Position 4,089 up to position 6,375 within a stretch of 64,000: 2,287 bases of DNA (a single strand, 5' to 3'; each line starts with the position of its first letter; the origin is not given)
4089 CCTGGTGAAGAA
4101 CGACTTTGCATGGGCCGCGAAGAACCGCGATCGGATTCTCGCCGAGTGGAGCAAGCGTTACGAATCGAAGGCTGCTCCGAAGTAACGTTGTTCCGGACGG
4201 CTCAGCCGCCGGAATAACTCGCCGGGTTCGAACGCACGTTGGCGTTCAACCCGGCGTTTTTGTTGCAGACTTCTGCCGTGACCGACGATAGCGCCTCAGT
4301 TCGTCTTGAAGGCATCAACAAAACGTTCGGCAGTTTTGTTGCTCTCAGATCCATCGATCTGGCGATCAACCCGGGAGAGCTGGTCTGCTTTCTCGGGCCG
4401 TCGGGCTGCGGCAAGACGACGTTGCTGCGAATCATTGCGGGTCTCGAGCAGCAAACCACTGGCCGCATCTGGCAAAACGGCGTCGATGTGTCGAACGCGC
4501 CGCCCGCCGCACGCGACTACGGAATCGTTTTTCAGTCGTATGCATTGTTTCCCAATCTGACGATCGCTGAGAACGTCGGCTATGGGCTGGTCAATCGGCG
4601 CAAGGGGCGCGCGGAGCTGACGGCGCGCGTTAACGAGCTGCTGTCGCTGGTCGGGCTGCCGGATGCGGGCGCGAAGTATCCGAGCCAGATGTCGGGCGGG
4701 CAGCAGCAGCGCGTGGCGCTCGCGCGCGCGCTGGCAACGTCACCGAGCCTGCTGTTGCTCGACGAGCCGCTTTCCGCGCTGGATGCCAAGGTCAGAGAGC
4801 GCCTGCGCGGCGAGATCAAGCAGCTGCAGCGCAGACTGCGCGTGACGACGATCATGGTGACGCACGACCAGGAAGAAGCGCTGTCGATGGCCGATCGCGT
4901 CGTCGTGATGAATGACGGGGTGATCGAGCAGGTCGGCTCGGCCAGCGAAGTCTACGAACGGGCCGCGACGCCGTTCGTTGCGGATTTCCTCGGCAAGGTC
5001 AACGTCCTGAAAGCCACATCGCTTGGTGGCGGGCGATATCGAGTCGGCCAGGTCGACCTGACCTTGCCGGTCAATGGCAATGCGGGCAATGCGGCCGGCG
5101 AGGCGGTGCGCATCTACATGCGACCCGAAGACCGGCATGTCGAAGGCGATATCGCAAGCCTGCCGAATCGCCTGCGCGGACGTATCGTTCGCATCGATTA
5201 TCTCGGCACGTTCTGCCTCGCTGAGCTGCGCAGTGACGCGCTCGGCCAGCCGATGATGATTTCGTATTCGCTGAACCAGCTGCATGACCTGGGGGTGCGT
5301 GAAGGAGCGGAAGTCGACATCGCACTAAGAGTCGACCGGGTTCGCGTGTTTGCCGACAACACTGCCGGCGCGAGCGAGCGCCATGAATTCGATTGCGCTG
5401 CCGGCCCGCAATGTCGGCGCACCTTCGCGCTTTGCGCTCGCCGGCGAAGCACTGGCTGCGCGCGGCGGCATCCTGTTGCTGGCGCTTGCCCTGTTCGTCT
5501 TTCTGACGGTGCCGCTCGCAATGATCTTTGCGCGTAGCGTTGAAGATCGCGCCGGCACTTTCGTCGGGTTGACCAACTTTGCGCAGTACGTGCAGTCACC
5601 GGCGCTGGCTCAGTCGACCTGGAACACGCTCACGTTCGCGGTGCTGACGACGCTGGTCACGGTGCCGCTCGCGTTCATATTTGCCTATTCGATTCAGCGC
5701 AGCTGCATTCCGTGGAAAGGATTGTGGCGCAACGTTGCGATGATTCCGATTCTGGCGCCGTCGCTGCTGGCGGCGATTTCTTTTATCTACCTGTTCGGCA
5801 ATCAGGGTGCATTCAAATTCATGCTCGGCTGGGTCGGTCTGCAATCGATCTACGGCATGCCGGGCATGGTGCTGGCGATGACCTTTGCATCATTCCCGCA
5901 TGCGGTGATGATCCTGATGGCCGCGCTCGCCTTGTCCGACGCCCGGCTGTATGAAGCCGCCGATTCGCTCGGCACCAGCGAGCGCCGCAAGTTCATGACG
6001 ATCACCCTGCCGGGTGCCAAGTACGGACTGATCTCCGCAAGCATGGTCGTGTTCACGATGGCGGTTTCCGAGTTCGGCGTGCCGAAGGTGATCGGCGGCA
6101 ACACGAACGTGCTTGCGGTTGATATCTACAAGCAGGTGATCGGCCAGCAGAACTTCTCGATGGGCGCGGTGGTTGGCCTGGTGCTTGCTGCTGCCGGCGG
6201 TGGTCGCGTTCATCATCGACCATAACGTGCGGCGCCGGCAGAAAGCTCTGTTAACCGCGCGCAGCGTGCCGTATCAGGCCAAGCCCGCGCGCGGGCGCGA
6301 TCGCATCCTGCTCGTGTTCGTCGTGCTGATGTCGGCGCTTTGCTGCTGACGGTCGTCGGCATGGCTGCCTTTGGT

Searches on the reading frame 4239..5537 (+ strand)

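Call 61: search_protein_families(library=pfam, proteins=[window:4239-5537:+], max_evalue=0.001)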
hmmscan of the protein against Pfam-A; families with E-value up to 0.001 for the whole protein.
window:4239-5537:+ (432 aa): 7 families
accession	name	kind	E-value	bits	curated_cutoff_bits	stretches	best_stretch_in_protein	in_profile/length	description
PF00005.33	ABC_tran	-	8.8e-36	124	25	1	36-178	1-136/137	ABC transporter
PF13304.12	AAA_21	-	7.4e-11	43.1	27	1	140-212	227-301/304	AAA domain, putative AbiEii toxin, Type IV TA system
PF08402.16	TOBE_2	-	1.3e-06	28.9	21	1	294-371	3-76/76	TOBE domain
PF02463.25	SMC_N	-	7.3e-06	26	40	1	148-222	134-212/220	RecF/RecN/SMC N terminal domain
PF00004.35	AAA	-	0.00017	22.5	21.2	0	49-68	1-20/131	ATPase family associated with various cellular activities (AAA)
PF17850.7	CysA_C_terminal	-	0.00017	22.5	29.7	1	264-298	9-40/43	CysA C-terminal regulatory domain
PF09818.15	ABC_ATPase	-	0.00029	20.4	23.2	0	152-239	159-262/283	P-loop domain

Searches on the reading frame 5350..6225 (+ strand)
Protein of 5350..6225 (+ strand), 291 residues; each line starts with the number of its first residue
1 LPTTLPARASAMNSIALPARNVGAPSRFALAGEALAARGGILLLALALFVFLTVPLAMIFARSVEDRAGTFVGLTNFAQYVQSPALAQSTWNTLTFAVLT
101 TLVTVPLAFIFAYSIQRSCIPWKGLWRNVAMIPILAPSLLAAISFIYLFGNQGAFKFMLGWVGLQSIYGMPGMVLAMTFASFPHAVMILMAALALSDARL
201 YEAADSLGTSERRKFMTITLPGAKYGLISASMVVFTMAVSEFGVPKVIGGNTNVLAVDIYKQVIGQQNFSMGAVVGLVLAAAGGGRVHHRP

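Call 61: search_protein_families(library=pfam, proteins=[window:5350-6225:+], max_evalue=0.001)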
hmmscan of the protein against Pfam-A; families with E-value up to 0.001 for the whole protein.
window:5350-6225:+ (291 aa): 1 family
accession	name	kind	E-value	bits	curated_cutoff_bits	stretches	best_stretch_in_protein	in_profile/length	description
PF00528.27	BPD_transp_1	-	1.7e-08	34.9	26.4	1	106-279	3-164/184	Binding-protein-dependent transport system inner membrane component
